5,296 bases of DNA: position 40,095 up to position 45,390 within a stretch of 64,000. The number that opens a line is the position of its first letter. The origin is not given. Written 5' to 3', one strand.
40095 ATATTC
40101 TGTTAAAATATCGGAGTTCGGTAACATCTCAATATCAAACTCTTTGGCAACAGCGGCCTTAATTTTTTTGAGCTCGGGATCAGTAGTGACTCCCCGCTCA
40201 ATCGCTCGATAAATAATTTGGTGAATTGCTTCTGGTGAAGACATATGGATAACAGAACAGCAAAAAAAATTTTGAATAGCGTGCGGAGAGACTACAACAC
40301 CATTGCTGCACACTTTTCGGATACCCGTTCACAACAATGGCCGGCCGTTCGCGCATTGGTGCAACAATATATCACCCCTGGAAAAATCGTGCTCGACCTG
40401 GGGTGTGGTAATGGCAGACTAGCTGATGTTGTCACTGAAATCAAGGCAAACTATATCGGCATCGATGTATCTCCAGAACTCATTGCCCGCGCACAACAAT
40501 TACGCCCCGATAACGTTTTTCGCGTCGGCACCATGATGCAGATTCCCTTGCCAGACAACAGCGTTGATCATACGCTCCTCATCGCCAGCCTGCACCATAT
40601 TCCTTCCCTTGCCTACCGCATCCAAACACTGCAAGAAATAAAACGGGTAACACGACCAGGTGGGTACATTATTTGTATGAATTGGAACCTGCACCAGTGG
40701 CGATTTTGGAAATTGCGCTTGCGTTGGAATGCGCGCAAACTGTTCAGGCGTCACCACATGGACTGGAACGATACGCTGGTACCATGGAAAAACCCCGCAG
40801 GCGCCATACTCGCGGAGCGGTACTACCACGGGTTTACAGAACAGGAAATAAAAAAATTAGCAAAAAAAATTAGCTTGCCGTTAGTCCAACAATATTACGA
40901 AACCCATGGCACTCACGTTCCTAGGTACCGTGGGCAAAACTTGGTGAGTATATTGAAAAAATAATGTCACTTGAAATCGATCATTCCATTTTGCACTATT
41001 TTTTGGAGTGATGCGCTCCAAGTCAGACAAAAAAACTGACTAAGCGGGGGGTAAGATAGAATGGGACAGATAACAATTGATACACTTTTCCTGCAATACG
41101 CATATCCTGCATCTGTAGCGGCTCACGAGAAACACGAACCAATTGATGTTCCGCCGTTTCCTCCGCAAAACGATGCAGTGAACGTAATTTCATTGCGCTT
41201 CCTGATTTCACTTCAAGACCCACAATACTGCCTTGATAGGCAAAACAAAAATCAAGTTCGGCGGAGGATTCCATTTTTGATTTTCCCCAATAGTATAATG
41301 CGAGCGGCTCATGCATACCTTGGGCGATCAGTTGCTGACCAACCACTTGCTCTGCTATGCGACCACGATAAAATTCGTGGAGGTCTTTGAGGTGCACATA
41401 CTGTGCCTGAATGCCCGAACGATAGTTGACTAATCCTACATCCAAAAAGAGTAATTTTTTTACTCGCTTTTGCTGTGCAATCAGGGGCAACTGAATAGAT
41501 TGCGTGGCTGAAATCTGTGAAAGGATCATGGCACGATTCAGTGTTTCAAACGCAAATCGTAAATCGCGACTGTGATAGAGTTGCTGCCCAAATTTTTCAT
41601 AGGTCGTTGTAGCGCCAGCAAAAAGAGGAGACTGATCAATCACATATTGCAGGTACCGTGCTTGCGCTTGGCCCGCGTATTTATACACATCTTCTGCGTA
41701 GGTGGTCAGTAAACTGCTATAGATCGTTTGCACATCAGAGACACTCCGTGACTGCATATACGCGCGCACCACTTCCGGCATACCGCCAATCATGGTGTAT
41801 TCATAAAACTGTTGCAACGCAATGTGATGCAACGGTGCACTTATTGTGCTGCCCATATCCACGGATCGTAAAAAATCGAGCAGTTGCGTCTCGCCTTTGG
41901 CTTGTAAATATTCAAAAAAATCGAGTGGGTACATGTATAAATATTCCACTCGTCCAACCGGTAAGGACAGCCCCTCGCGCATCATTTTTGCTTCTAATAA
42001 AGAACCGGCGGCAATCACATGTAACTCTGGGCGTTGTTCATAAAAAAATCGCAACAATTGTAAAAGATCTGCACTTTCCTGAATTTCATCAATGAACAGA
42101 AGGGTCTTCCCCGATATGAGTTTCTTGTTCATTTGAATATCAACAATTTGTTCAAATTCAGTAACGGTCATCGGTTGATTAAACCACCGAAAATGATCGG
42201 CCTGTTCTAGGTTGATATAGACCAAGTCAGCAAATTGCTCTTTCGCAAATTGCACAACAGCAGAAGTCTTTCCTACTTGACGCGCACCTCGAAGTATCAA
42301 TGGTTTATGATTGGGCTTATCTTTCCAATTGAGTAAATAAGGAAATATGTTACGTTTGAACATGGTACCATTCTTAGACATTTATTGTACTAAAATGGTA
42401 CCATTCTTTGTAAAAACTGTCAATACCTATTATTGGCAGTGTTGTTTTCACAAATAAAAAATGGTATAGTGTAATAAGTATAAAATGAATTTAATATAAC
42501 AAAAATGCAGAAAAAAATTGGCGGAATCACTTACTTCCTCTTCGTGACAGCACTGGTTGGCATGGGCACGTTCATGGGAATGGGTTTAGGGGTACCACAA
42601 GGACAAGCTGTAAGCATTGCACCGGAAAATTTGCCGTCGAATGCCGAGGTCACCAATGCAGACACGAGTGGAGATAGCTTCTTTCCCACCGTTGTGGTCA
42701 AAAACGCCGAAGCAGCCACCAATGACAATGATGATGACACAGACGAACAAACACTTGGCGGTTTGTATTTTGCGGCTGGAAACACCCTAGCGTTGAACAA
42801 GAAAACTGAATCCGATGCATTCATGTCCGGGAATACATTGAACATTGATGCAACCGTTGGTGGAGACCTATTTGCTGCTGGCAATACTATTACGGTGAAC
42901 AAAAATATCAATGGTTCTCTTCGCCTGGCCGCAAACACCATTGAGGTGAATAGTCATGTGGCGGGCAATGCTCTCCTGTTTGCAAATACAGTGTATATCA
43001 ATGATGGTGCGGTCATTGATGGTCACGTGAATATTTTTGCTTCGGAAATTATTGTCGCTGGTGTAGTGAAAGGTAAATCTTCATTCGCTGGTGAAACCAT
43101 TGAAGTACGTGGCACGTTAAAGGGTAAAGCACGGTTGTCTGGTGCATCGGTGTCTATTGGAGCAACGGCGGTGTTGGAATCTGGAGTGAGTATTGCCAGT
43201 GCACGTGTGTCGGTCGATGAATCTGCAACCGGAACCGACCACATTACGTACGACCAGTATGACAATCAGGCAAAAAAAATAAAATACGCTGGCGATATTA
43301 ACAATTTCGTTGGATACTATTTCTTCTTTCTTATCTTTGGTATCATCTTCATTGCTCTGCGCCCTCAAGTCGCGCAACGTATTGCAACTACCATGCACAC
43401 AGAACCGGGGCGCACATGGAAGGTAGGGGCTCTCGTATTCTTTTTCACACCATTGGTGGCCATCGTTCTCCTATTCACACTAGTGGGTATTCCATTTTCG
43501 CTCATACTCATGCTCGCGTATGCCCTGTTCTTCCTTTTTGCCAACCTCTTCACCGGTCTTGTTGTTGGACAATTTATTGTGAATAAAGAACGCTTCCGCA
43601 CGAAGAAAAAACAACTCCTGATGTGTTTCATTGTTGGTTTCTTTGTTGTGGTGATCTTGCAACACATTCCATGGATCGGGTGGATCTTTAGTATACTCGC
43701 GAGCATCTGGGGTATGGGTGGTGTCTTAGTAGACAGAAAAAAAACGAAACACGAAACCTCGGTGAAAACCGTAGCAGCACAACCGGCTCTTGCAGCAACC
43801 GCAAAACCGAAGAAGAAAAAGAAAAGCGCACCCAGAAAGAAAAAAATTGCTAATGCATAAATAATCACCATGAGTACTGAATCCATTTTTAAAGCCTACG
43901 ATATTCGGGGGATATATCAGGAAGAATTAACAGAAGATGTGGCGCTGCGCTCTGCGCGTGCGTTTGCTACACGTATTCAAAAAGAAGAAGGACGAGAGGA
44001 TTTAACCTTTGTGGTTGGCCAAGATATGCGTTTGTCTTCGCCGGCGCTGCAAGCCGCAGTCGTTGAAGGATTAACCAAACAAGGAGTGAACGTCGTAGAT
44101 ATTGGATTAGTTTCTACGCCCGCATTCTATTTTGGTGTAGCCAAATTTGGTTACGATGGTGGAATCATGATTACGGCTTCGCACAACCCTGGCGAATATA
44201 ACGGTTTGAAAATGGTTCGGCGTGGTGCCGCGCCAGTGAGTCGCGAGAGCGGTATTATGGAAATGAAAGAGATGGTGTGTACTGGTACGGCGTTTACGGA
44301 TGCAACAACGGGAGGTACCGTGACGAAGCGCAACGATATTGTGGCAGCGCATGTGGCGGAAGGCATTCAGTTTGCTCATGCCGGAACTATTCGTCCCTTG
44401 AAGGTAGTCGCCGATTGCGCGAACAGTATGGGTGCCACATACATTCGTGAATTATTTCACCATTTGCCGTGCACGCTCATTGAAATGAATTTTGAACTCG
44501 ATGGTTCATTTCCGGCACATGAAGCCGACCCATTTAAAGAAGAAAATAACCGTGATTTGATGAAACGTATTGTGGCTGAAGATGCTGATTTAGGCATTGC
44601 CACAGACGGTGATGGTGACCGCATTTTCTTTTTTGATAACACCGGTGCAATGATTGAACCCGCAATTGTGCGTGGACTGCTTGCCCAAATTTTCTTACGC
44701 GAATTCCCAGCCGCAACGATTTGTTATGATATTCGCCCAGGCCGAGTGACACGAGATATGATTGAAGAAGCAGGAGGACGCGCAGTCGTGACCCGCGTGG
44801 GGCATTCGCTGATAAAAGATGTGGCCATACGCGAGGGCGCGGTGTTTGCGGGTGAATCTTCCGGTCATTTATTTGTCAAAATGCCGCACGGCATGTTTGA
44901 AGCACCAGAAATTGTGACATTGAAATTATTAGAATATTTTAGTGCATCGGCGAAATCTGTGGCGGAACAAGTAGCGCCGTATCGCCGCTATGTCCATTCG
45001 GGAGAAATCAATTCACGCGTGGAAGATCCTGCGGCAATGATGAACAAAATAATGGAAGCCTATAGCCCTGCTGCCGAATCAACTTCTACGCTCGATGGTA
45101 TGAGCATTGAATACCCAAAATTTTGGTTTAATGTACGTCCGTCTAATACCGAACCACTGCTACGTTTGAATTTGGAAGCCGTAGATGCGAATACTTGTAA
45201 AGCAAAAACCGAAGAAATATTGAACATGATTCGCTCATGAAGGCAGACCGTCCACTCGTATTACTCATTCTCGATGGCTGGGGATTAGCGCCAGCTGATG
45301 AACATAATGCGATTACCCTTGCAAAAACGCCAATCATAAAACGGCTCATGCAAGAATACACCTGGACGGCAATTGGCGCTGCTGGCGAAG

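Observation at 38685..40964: Divergent bacterial Elp3 and Trm9-like methyltransferase pair sharing a palindromic CATATG start hexamer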

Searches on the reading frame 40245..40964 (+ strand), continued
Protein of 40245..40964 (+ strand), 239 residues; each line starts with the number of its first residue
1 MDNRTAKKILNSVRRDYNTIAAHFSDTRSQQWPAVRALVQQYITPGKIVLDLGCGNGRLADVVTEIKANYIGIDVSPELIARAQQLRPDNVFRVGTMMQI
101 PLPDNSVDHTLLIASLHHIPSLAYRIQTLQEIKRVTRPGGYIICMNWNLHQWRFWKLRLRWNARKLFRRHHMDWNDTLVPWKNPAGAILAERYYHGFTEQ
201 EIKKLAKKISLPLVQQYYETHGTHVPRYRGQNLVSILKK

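Call 29: fold_search(model_id=the predicted structure, library=pdb)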
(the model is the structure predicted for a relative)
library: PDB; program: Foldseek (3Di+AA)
matches with E <= 10: 1968; with E <= 0.001: 1253
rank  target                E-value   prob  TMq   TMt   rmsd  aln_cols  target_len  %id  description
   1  5cm2_Z                3.9e-16  1.00  0.66  0.84   4.4       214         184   23  Structure of Y. lipolytica Trm9-Trm112 complex, a methyltransferase modifying U34 in the anticodon loop of some tRNAs (released 2015-10-21)
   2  3sm3                  5.8e-16  1.00  0.70  0.79   3.9       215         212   20  Crystal Structure of SAM-dependent methyltransferases Q8PUK2_METMA from Methanosarcina mazei. Northeast Structural Genom (released 2011-07-20)
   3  6f5z_B                3.8e-15  1.00  0.66  0.69   5.9       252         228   20  Complex between the Haloferax volcanii Trm112 methyltransferase activator and the Hvo_0019 putative methyltransferase (released 2018-07-11)
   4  6f5z_A                1.8e-14  1.00  0.64  0.67   5.7       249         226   19  Complex between the Haloferax volcanii Trm112 methyltransferase activator and the Hvo_0019 putative methyltransferase (released 2018-07-11)
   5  3l8d                  5.4e-14  1.00  0.60  0.70   5.1       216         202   18  Crystal structure of methyltransferase from Bacillus Thuringiensis (released 2010-01-12)
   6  7f1e_A                6.2e-14  1.00  0.67  0.66   5.4       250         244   17  Structure of METTL6 bound with SAM (released 2022-01-12)
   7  3dh0_B                8.0e-14  1.00  0.55  0.69   7.7       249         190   17  Crystal structure of a SAM dependent methyltransferase from Aquifex aeolicus (released 2008-07-15)
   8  2avn_A                1.1e-13  1.00  0.75  0.73   4.0       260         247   16  CRYSTAL STRUCTURE OF A UBIQUINONE/MENAQUINONE BIOSYNTHESIS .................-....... PROTEIN (TM1389) FROM THERMOTOGA  (released 2005-10-18)
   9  7ezg                  1.2e-13  1.00  0.70  0.62   4.7       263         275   16  The structure of the human METTL6 enzyme in complex with SAH (released 2022-01-12)
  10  8p7b_A                2.1e-13  1.00  0.73  0.73   5.1       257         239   17  CryoEM structure of METTL6 tRNA SerRS complex in a 1:2:2 stoichiometry (released 2024-06-12)
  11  1vlm_B                2.4e-13  1.00  0.56  0.64   6.5       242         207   16  Crystal structure of SAM-dependent methyltransferase, possible histamine N-methyltransferase (TM1293) from Thermotoga  (released 2004-08-24)
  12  7wzg_B                2.6e-13  1.00  0.66  0.65   8.6       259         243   17  Cypemycin N-terminal methyltransferase CypM (released 2023-02-22)
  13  1ve3_B                2.9e-13  1.00  0.67  0.70   7.2       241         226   18  Crystal structure of PH0226 protein from Pyrococcus horikoshii OT3 (released 2005-05-24)
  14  3dh0_A                3.1e-13  1.00  0.54  0.67   7.7       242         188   17  Crystal structure of a SAM dependent methyltransferase from Aquifex aeolicus (released 2008-07-15)
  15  1ve3_A                3.6e-13  1.00  0.66  0.74   4.8       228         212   17  Crystal structure of PH0226 protein from Pyrococcus horikoshii OT3 (released 2005-05-24)
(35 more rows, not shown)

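Call 55: search_protein_representatives(alignment_id=A1)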
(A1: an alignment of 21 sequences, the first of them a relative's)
Query: 21 sequences, 238 profile positions. Proteins with E-value up to 0.001 (for the whole library): 307443; up to 1e-10: 48001; up to 1e-30: 1773. The best 150 are listed.
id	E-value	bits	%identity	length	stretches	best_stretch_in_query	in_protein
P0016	6.8e-96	336.5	-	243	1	1-238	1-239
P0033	2.8e-92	324.7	-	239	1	1-238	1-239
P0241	9.5e-88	309.9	-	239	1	1-238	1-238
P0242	2.0e-87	308.8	-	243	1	1-238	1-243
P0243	1.4e-85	302.7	-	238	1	1-238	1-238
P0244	1.9e-84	299.1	-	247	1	1-238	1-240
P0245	1.2e-81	289.9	-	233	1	1-238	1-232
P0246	2.0e-81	289.2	-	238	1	1-238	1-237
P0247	4.9e-81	287.9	-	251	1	1-238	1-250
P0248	8.7e-81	287.1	-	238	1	1-238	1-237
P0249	1.7e-80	286.1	-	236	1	1-236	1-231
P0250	1.8e-80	286.0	-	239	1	1-238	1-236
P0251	1.1e-79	283.4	-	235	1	1-238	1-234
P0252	2.9e-79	282.1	-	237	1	1-238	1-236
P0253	3.5e-79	281.8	-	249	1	1-237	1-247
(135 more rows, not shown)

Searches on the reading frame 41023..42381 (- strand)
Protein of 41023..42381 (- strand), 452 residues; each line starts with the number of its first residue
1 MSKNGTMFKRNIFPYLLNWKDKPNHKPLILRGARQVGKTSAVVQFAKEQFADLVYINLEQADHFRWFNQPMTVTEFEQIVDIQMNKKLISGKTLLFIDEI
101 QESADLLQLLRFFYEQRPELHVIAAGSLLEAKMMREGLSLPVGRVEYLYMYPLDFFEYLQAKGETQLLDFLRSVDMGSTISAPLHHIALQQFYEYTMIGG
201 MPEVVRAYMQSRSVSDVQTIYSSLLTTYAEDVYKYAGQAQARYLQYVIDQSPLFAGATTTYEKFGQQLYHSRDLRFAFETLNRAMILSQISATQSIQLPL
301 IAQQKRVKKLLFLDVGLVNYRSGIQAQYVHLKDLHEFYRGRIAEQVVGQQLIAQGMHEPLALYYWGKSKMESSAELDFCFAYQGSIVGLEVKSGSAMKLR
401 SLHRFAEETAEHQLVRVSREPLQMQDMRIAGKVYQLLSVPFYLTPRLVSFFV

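Call 3: search_protein_families(library=pfam, proteins=[window:41023-42381:-], max_evalue=0.01)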
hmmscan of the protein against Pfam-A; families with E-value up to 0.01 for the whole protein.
window:41023-42381:- (452 aa): 3 families
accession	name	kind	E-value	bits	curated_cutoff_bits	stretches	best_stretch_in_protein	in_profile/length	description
PF13173.12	AAA_14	-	2e-26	93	27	1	25-159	2-129/129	AAA domain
PF13635.12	DUF4143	-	2e-18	67.1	28.1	1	230-394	2-160/160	Domain of unknown function (DUF4143)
PF00004.35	AAA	-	0.0088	16.9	21.2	0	29-103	2-69/131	ATPase family associated with various cellular activities (AAA)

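Call 59: search_protein_families(library=padloc, proteins=[window:41023-42381:-], max_evalue=0.001)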
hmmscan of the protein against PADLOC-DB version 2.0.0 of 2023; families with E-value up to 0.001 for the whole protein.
window:41023-42381:- (452 aa): 7 families
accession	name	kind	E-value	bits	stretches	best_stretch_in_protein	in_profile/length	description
PDLC04788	PDC-S01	-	8.7e-148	490.9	1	7-448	1-438/448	-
PDLC04786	PDC-S01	-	5.3e-111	369.5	1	7-445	1-430/439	-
PDLC04792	PDC-S01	-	3e-74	248.2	1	7-420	1-414/452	-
PDLC04789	PDC-S01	-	1.6e-25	87.9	1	7-420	1-367/375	-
PDLC04791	PDC-S01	-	2.8e-25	86.9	2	193-426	159-384/395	-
PDLC04790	PDC-S01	-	4.5e-24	82.9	1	26-408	28-385/422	-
PDLC04787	PDC-S01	-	2e-23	80.9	1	6-327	9-309/412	-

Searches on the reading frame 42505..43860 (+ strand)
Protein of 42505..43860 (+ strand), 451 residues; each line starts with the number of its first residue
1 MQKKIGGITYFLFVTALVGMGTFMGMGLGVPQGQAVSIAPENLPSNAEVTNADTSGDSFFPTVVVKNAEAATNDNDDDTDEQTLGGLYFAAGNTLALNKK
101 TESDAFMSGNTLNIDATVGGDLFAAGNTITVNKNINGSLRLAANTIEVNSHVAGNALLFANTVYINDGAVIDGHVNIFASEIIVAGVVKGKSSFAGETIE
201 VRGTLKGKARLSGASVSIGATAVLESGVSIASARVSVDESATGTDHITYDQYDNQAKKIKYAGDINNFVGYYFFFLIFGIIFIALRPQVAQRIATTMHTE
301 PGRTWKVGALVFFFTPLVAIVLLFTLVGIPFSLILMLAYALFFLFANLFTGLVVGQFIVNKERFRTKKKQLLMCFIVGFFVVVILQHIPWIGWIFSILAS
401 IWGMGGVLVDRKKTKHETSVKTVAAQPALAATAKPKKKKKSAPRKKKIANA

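Call 47: search_protein_families(library=pfam, proteins=[window:42505-43860:+], max_evalue=0.00001)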
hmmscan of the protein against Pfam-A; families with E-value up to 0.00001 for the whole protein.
window:42505-43860:+ (451 aa): 0 families

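Call 61: search_protein_families(library=pfam, proteins=[window:42505-43860:+], max_evalue=0.01)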
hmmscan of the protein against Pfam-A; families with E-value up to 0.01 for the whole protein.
window:42505-43860:+ (451 aa): 2 families
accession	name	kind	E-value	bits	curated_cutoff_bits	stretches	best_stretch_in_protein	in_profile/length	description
PF04519.19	Bactofilin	-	4e-05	24.2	27.9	1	128-193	2-63/98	Polymer-forming cytoskeletal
PF07264.17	EI24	-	0.0087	16.6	32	0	273-395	74-197/199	Sulfate transporter CysZ/Etoposide-induced protein 2.4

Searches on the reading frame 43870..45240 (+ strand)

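Call 47: search_protein_families(library=pfam, proteins=[window:43870-45240:+], max_evalue=0.00001)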
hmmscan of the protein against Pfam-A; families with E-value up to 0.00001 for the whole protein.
window:43870-45240:+ (456 aa): 4 families
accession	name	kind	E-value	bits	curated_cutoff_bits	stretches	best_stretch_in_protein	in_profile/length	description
PF02878.22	PGM_PMM_I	-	4.7e-38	130.4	22.5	1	6-126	3-122/138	Phosphoglucomutase/phosphomannomutase, alpha/beta/alpha domain I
PF02879.22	PGM_PMM_II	-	6.3e-21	75.3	29.3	1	163-259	8-103/103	Phosphoglucomutase/phosphomannomutase, alpha/beta/alpha domain II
PF00408.26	PGM_PMM_IV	-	1.6e-11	44.5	23.1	1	379-450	1-65/68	Phosphoglucomutase/phosphomannomutase, C-terminal domain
PF02880.22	PGM_PMM_III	-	1.4e-09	38.5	20.7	1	271-373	9-114/115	Phosphoglucomutase/phosphomannomutase, alpha/beta/alpha domain III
